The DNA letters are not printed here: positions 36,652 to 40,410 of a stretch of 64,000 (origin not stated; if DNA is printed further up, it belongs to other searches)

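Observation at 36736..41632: Type-B T9SS cargo gene paired with a PorP/SprF::SPOR fusion, under a perfect 15-bp palindromic operator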

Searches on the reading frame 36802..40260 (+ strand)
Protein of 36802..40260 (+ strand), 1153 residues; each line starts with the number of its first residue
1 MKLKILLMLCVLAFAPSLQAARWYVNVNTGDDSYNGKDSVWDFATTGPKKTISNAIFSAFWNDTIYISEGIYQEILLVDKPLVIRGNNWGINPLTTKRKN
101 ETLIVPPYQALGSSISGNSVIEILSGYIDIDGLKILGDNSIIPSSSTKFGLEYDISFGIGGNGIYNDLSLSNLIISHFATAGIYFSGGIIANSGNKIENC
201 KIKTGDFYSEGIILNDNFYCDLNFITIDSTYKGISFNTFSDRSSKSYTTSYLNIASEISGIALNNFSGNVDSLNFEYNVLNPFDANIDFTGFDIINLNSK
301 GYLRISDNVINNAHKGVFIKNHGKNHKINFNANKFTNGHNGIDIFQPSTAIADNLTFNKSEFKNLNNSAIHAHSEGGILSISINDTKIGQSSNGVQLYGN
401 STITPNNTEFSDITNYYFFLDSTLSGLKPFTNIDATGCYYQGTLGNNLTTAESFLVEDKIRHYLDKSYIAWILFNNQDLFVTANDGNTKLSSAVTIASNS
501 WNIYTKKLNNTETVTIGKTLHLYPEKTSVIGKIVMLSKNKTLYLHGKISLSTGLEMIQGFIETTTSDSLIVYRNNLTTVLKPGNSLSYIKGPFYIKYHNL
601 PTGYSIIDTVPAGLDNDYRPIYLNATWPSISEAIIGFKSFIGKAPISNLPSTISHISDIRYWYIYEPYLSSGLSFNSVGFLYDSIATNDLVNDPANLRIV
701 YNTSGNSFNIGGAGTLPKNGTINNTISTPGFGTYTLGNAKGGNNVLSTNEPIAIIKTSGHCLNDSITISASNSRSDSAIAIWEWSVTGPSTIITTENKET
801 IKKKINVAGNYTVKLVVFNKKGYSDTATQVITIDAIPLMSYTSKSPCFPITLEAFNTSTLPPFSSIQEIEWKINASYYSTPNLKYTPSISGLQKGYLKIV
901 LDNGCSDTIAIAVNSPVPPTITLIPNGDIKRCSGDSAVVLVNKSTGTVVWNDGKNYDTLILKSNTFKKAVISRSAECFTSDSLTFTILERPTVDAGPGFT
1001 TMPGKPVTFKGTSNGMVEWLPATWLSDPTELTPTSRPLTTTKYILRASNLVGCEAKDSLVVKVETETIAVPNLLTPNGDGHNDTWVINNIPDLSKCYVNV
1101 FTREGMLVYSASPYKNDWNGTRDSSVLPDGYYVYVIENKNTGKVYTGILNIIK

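Call 6: search_protein_families(library=pfam, proteins=[window:36802-40260:+], max_evalue=0.1)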
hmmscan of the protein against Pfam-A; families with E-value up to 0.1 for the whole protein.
window:36802-40260:+ (1153 aa): 5 families
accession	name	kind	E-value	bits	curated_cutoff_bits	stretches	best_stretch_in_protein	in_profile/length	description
PF13585.12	CHU_C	-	3e-21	75.8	27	1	1069-1150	2-85/86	CHU_C Type IX secretion signal domain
PF18911.6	PKD_4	-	1.2e-05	25.7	27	1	751-832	4-84/85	PKD domain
PF22352.2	K319L-like_PKD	-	4.1e-05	23.9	27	1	763-833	11-84/84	K319L-like, PKD domain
PF19081.6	Ig_7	-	0.0012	19.5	27.3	0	917-975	2-58/84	Ig-like domain CHU_C associated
PF00801.26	PKD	-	0.0016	18.8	23.5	1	762-831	13-79/80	PKD domain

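Call 7: search_protein_families(library=ncbifam, proteins=[window:36802-40260:+], max_evalue=0.1)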
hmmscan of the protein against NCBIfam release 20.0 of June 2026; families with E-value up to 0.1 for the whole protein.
window:36802-40260:+ (1153 aa): 1 family
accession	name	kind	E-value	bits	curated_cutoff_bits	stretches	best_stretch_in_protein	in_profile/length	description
TIGR04131.1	Bac_Flav_CTERM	domain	8.5e-15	54.7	35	1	1069-1151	2-83/85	T9SS type B sorting domain-containing protein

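Call 38: find_homologous_proteins(query=window:36802-40260:+)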
Query window:36802-40260:+ (1153 aa): 29 proteins with E <= 0.001 among 8000 candidates.
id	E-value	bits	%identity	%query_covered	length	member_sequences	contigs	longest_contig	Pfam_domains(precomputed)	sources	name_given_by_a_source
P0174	0.0e+0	2590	100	100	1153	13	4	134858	PF22352.3,PF13585.13,PF18911.7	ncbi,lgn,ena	-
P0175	0.0e+0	2338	89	100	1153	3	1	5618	PF13585.13,PF18911.7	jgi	jgi:gliding motility-associated-like protein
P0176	0.0e+0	1543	59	99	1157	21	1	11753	PF13585.13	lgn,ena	-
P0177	0.0e+0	1487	58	100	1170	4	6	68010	PF13585.13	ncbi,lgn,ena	-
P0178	0.0e+0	1465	59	100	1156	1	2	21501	PF22352.3,PF13585.13,PF18911.7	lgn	-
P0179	0.0e+0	1436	57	100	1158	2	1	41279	PF22352.3,PF13585.13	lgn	-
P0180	0.0e+0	1387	55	100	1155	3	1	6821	PF13585.13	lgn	-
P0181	0.0e+0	1360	54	100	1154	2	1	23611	PF13585.13,PF18911.7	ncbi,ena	-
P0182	0.0e+0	1345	53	100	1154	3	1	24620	PF13585.13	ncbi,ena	-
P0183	0.0e+0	1296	52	100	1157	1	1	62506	PF13585.13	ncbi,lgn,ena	-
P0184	0.0e+0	1214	49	100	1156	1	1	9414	PF13585.13,PF18911.7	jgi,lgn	-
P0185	0.0e+0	1166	48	100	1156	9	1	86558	PF13585.13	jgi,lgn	jgi:gliding motility-associated-like protein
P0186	0.0e+0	1153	48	99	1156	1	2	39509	PF13585.13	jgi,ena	-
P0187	0.0e+0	1140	46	100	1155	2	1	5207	PF22352.3,PF13585.13,PF18911.7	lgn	-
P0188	0.0e+0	1119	46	100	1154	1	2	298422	PF13585.13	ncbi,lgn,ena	-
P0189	0.0e+0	1118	46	100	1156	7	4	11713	PF13585.13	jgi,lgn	jgi:gliding motility-associated-like protein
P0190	1.9e-37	147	28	35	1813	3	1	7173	PF22352.3,PF00801.27,PF13585.13,PF17517.8,PF18911.7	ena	-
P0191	1.7e-35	140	29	32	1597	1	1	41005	PF08755.17,PF13585.13,PF21471.4,PF19081.7,PF18911.7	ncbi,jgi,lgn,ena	ncbi:MAG TPA: gliding motility-associated C-terminal domain-containing protein [Bacteroidia bacteriu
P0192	1.9e-30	124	28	34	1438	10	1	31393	PF00801.27,PF13585.13,PF18911.7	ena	-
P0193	2.4e-18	84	32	10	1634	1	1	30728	PF13573.13,PF13585.13,PF26628.1,PF03160.21,PF24312.2,PF19081.7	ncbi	-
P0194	2.3e-14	70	33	12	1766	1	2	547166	PF19406.6,PF13585.13,PF19081.7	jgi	jgi:gliding motility-associated-like protein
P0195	2.7e-12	64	24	35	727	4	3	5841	PF13585.13,PF18911.7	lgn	-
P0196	1.1e-11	62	28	14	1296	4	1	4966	PF00801.27,PF13585.13,PF25778.2,PF18911.7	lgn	-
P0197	9.2e-10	55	27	22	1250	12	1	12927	PF13585.13,PF17963.8,PF17892.8,PF19081.7,PF23759.2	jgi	jgi:gliding motility-associated-like protein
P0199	2.2e-6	44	31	10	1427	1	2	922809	PF26766.1,PF13585.13,PF19081.7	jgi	jgi:gliding motility-associated-like protein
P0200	5.2e-6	43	31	7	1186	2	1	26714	PF07679.23,PF00801.27,PF13585.13,PF17963.8,PF13927.13,PF20009.5,PF17803.8,PF05345.19,PF18911.7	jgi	jgi:gliding motility-associated-like protein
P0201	5.7e-6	43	37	8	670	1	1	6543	PF13585.13,PF17963.8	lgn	-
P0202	5.9e-6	43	31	10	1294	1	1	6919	PF00801.27,PF13585.13,PF08329.17,PF18911.7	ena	-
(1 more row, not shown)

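Call 56: predict_structure(alignment_id=A4)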
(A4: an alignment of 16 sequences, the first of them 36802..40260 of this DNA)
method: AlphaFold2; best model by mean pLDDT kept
length: 1153 residues; sequences in the alignment: 16
mean_pLDDT: 65.4   pTM: 0.49
mean pLDDT of the five models: 65.4, 62.4, 59.2, 56.7, 54.3
residues with pLDDT >= 90: 117; 70-90: 427; 50-70: 297; < 50: 312
segments of 3 or more residues with pLDDT < 50: 11-20, 38-44, 69-83, 85-122, 124-131, 137-155, 464-468, 686-688, 741-748, 772-775, 842-856, 862-889, 892-912, 921-936, 962-966, 978-1072, 1074-1083
pLDDT, mean of each block of 10 residues (from residue 1): 54 44 66 58 55 66 53 45 41 31 27 27 43 49 31 51 65 67 77 76 79 88 90 92 87 94 89 93 87 89 92 93 77 92 87 86 89 84 87 80 86 63 54 82 84 78 51 81 72 85 85 90 87 87 91 88 86 72 79 85 82 72 81 85 69 66 77 77 56 73 77 71 72 78 46 64 62 55 81 74 76 77 71 67 41 46 43 29 41 45 40 51 37 43 63 60 52 54 40 29 30 38 39 40 32 32 37 42 53 68 64 70 64 66 58 49
secondary structure, 60 per line:
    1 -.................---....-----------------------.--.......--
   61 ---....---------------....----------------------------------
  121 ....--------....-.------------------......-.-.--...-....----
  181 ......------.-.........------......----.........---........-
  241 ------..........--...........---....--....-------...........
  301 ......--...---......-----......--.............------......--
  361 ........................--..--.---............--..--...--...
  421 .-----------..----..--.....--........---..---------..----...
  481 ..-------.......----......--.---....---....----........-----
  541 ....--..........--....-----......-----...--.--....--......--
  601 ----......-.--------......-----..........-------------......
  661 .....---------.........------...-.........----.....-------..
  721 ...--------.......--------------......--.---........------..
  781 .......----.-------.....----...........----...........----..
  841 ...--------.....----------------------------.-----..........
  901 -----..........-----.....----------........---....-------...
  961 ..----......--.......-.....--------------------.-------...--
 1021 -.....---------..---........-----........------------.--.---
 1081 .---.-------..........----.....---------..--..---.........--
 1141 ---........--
elements in order (helices of 4 or more, strands of 3 or more residues): H2-18 E22-25 H52-58 E64-67 E83-86 E121-124 E133-136 E157-162 E169-171 E173-176 E181-186 E195-203 E210-215 E220-228 E232-239 E247-256 E259-269 E273-276 E279-282 E290-306 E309-311 E315-320 E326-331 E334-346 E353-358 E361-384 E395-406 E418-421 H450-457 E478-482 H490-496 E501-506 E513-516 E520-523 E528-535 E541-544 E547-556 E559-562 E568-573 E579-581 E587-590 E593-598 E605-610 E621-626 E632-641 E655-665 E675-683 E697-702 E707-711 E719-723 E732-738 E753-758 E765-772 E779-787 E800-804 E809-819 E824-834 E839-843 E852-856 E891-900 E906-915 E921-925 E936-943 E947-950 E958-962 E967-972 H975-981 E983-987 E1016-1018 H1022-1026 E1041-1048 E1054-1061 E1096-1102 E1107-1111 E1130-1138 E1144-1151

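Call 60: fold_search(model_id=the predicted structure, library=pdb)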
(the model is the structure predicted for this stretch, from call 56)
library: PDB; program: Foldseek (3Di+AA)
matches with E <= 10: 1070; with E <= 0.001: 6
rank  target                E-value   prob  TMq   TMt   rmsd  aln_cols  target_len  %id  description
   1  9flw_A                5.6e-05  0.97  0.07  0.14  55.8       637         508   14  CryoEM structure of the fragment-6 (3571-4078) in the grappling hook protein A (GhpA) in the bacterium Aureispira sp.  (released 2024-10-16)
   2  5xyr                  1.7e-04  0.90  0.08  0.07  29.4       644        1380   11  Crystal structure of a serine protease from Streptococcus species (released 2018-08-08)
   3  6e0v_A                3.3e-04  0.91  0.12  0.18  18.8       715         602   10  Apo crystal structure of the colanidase tailspike protein gp150 of Phage Phi92 (released 2019-07-17)
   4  5xxz_A                5.9e-04  0.72  0.07  0.06  30.1       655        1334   11  Crystal structure of a serine protease from Streptococcus species (released 2018-08-08)
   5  7edd                  6.8e-04  0.72  0.08  0.07  29.0       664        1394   10  Crystal structure of a serine protease from Streptococcus pyogenes (released 2021-05-12)
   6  7v3p_B                7.1e-04  0.44  0.09  0.11  38.5       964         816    9  Cryo-EM structure of the IGF1R/insulin complex (released 2022-08-17)
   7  5xya                  1.1e-03  0.66  0.07  0.06  29.1       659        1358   11  Crystal structure of a serine protease from Streptococcus species (released 2018-08-08)
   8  7w1c_C                1.3e-03  1.00  0.14  0.24  18.4       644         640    8  Crystal structure of Klebsiella pneumoniae K1 capsule-specific polysaccharide lyase in a P1 crystal form (released 2022-05-18)
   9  1l0q_A                1.4e-03  1.00  0.07  0.17  13.8       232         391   15  Tandem YVTN beta-propeller and PKD domains from an archaeal surface layer protein (released 2002-11-06)
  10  4l9d_A                1.8e-03  1.00  0.07  0.83   2.4        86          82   28  Crystal structure of the PKD1 domain from Vibrio cholerae metalloprotease PrtV (released 2013-07-10)
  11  5eqx_A                1.8e-03  0.57  0.07  0.14  34.1       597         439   11  Crystal structure of human Desmoglein-3 ectodomain (released 2016-06-15)
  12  8yyl_B                2.0e-03  0.60  0.08  0.15  24.1       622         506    9  Cryo-EM structure of the complex IR with one insulin (released 2025-04-09)
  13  8opr_A                2.1e-03  0.69  0.08  0.11  31.0       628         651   10  Structure of the EA1 surface layer of Bacillus anthracis (released 2023-11-08)
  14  2yn5_A                2.2e-03  0.99  0.08  0.27  21.9       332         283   14  Structural insight into the giant calcium-binding adhesin SiiE: implications for the adhesion of Salmonella enterica t (released 2013-04-03)
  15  7v3p_A                2.4e-03  0.25  0.07  0.10  26.2       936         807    7  Cryo-EM structure of the IGF1R/insulin complex (released 2022-08-17)
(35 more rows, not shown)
